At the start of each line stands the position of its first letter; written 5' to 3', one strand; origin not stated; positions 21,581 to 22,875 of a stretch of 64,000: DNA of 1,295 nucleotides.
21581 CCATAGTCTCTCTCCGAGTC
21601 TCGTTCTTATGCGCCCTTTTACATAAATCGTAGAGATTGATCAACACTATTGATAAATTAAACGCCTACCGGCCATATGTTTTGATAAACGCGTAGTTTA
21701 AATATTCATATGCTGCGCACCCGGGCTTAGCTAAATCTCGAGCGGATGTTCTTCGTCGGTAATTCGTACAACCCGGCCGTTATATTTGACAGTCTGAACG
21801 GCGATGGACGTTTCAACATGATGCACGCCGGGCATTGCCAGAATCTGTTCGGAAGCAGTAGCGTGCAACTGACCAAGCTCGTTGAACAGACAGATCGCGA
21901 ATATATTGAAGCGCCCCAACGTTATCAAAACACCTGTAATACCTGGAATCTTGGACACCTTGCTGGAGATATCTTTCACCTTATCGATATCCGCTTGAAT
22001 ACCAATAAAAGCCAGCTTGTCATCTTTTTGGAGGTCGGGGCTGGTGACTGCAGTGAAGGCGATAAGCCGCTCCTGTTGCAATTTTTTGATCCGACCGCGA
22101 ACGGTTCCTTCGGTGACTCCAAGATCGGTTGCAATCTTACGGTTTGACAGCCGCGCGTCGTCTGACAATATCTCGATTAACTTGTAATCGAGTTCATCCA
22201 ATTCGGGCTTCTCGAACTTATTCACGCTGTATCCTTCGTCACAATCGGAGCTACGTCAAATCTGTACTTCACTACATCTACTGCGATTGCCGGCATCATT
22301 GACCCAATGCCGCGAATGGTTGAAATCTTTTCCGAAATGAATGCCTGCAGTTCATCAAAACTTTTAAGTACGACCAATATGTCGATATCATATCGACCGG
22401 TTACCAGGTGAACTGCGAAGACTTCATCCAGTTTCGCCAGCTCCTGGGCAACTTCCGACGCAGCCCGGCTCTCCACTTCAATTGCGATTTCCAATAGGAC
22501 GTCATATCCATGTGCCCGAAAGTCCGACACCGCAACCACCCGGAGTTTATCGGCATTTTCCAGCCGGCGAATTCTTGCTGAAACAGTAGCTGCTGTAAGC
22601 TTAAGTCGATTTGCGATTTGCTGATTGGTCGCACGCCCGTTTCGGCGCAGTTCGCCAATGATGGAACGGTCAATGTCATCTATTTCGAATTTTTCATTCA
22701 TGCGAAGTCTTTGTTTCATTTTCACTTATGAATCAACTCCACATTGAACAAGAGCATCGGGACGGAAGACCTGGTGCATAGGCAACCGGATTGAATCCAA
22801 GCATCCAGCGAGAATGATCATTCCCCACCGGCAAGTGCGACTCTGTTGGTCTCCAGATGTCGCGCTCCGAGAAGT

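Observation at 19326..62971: A 30-bp dyad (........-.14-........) with invariant spacing marks nearly every promoter region of the low-GC catabolic cluster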

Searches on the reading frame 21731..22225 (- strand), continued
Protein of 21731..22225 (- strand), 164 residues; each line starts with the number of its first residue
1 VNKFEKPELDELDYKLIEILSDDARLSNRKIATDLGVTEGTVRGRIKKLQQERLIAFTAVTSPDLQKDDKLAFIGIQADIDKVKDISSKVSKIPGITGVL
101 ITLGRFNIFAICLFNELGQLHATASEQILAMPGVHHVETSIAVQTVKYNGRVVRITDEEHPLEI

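Call 86: get_annotated_region(hit=H73, flank=12000)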
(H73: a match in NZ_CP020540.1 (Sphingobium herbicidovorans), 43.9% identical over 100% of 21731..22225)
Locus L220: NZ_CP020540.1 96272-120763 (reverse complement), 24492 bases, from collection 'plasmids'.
description: Sphingobium herbicidovorans strain MH plasmid pSHV1, complete sequence
organism: Sphingobium herbicidovorans (NCBI taxid 76947)
taxonomy: Bacteria; Pseudomonadota; Alphaproteobacteria; Sphingomonadales; Sphingomonadaceae; Sphingobium; Sphingobium herbicidovorans
host: -; source: cell culture,soil; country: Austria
typing (MOB-suite, as given by PLSDB): conjugative; replicon rep_cluster_647; relaxase MOBF; mating-pair formation MPF_F
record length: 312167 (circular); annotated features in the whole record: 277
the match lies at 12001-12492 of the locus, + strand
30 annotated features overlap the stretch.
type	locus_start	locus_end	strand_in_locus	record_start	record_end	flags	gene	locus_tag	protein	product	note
CDS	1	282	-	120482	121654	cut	-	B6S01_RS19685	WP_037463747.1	acyl-CoA dehydrogenase family protein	-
CDS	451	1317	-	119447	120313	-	-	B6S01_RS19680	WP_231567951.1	aldolase/citrate lyase family protein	-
CDS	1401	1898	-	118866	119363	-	-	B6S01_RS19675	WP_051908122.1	MaoC family dehydratase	-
CDS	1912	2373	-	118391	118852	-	-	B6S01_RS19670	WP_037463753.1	MaoC family dehydratase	-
CDS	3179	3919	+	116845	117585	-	-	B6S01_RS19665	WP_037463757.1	dienelactone hydrolase family protein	-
CDS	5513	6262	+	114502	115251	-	-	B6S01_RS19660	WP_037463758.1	electron transfer flavoprotein subunit beta/FixA family protein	-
CDS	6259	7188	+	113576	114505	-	-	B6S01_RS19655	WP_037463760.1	electron transfer flavoprotein subunit alpha/FixB family protein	-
CDS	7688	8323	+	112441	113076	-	-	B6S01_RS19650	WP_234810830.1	transposase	GO:0006313 - DNA transposition [Evidence IEA]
CDS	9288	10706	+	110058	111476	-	-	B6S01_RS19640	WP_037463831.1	ISNCY family transposase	-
CDS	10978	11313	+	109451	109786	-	-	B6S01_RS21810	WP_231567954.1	helix-turn-helix domain-containing protein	-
CDS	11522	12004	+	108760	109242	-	-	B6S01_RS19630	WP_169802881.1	Lrp/AsnC family transcriptional regulator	-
CDS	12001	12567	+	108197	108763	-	-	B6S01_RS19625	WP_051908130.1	Lrp/AsnC family transcriptional regulator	-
CDS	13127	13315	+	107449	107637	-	-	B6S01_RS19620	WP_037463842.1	DUF3606 domain-containing protein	-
CDS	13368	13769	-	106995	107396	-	-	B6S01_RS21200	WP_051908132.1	hypothetical protein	-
CDS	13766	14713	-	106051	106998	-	-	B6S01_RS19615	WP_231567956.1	GGDEF domain-containing protein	-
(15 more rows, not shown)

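Call 87: get_annotated_region(hit=H74, flank=12000)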
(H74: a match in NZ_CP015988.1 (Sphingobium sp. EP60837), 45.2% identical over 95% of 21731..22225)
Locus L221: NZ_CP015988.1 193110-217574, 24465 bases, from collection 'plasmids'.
description: Sphingobium sp. EP60837 plasmid pEP1, complete sequence
organism: Sphingobium sp. EP60837 (NCBI taxid 1855519)
taxonomy: Bacteria; Pseudomonadota; Alphaproteobacteria; Sphingomonadales; Sphingomonadaceae; Sphingobium; Sphingobium sp. EP60837
host: -; source: cell culture,soil; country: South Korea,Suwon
typing (MOB-suite, as given by PLSDB): conjugative; relaxase MOBF; mating-pair formation MPF_F
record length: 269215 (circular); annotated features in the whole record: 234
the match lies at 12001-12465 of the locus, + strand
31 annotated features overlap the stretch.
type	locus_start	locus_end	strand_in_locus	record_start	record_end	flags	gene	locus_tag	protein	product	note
CDS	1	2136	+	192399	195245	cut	fdhF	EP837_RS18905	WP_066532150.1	formate dehydrogenase subunit alpha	GO:0015942 - formate metabolic process [Evidence IEA]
CDS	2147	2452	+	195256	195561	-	-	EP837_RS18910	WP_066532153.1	formate dehydrogenase subunit delta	-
CDS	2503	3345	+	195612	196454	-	fdhD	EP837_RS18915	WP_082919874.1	formate dehydrogenase accessory sulfurtransferase FdhD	GO:0009061 - anaerobic respiration [Evidence IEA]; GO:0015942 - formate metabolic process [Evidence IEA]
CDS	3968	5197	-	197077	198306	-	pabB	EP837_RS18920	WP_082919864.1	aminodeoxychorismate synthase component I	GO:0009396 - folic acid-containing compound biosynthetic process [Evidence IEA]; GO:0008153 - para-aminobenzoic acid ...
CDS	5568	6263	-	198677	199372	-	-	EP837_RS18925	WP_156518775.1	alpha/beta fold hydrolase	-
CDS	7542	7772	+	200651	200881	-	vapB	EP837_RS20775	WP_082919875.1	type II toxin-antitoxin system VapB family antitoxin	-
CDS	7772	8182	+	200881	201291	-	vapC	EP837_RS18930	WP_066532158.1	tRNA(fMet)-specific endonuclease VapC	-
CDS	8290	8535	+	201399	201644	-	-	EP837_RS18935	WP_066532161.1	AbrB/MazE/SpoVT family DNA-binding domain-containing protein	-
CDS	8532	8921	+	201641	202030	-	-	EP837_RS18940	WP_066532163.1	type II toxin-antitoxin system VapC family toxin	-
CDS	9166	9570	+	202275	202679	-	-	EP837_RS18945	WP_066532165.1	DUF411 domain-containing protein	-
CDS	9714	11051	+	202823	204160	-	-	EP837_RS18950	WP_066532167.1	anti-phage deoxyguanosine triphosphatase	GO:0006203 - dGTP catabolic process [Evidence IEA]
CDS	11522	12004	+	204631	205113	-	-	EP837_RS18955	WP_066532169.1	Lrp/AsnC family transcriptional regulator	-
CDS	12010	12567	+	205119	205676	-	-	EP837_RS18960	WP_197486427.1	Lrp/AsnC family transcriptional regulator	-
CDS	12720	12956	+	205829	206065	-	-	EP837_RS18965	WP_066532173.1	hypothetical protein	-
CDS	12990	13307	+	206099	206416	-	-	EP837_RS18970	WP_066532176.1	2Fe-2S iron-sulfur cluster-binding protein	-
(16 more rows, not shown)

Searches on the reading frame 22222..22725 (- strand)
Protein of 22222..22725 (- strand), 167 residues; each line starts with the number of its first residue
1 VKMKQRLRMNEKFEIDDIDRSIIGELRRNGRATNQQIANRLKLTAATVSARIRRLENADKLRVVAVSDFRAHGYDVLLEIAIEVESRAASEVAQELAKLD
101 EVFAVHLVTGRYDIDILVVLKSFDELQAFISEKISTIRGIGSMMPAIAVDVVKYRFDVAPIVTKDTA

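Call 7: search_protein_families(library=pfam, proteins=[window:22222-22725:-])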
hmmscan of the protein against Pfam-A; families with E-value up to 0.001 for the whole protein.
window:22222-22725:- (167 aa): 8 families
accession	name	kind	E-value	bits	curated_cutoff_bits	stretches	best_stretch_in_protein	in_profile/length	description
PF01037.27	AsnC_trans_reg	-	1.4e-14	54.2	25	1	80-146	1-68/73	Lrp/AsnC ligand binding domain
PF13404.12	HTH_AsnC-type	-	8.2e-14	51.6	27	1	15-56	1-42/42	AsnC-type helix-turn-helix domain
PF13412.12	HTH_24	-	1.4e-13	50.6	21.9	1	15-59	1-45/48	Winged helix-turn-helix DNA-binding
PF22482.2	AsnC_trans_reg_3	-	7.7e-06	26.4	24.4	1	87-153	22-87/95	PF0864 C-terminal dimeric alpha+beta barrel domain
PF01047.28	MarR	-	2.1e-05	24.7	24.6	1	25-58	11-44/59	MarR family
PF12840.13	HTH_20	-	0.00014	22.2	27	0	20-59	7-46/51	Helix-turn-helix domain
PF12802.13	MarR_2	-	0.00019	22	27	1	21-58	9-47/61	MarR family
PF24034.1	DUF7343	-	0.00046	20.4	27.6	1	23-63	9-50/62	Domain of unknown function (DUF7343)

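Call 54: search_protein_families(library=ncbifam, proteins=[window:22222-22725:-], max_evalue=0.01)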
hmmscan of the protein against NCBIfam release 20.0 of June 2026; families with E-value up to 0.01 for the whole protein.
window:22222-22725:- (167 aa): 13 families
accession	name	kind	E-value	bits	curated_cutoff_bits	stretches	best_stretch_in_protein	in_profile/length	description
NF008384.0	PRK11179.1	equivalog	1.1e-19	70.7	227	1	9-147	1-141/153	transcriptional regulator AsnC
NF053758.1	ChrTpTrnRegChrS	equivalog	3.9e-16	59.2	250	1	4-155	2-153/158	chromate efflux transcriptional regulator ChrS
NF041396.1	TranRegLrp_Halo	equivalog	2.7e-15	56.6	190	1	16-135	4-124/149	HTH-type transcriptional regulator Lrp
NF040947.1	trans_reg_LysM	equivalog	4.1e-13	49.3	180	1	15-144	1-128/136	HTH-type transcriptional regulator LysM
NF040820.1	trans_reg_LrpA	equivalog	8.1e-12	45.2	250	1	15-152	2-140/141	HTH-type transcriptional regulator LrpA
NF008370.0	PRK11169.1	equivalog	1.4e-10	41.1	233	1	10-117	7-118/164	leucine-responsive transcriptional regulator Lrp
NF041395.1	TranRegLrpA1_Halo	equivalog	1.6e-07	31.4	250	1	19-148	7-137/142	HTH-type transcriptional regulator LrpA1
NF040707.3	Siroheme_Dcarb_AhbB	equivalog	0.00058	19.6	125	1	35-102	17-85/146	siroheme decarboxylase subunit beta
NF040708.3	Siroheme_Dcarb_AhbA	equivalog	0.0012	18.6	140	1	35-102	20-87/144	siroheme decarboxylase subunit alpha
NF033788.1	HTH_metalloreg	subfamily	0.0045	16.8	55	0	20-59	14-53/77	metalloregulator ArsR/SmtB family transcription factor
NF033789.1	repress_SdpR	subfamily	0.0067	16.3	100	0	16-59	7-49/79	autorepressor SdpR family transcription factor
NF053606.1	Sta1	subfamily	0.0085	16.2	80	0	13-57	16-60/100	Sta1 family transcriptional regulator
NF040939.2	trans_reg_lrs14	equivalog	0.0089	16.1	90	0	12-58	16-63/103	Lrs14 family HTH-type transcriptional regulator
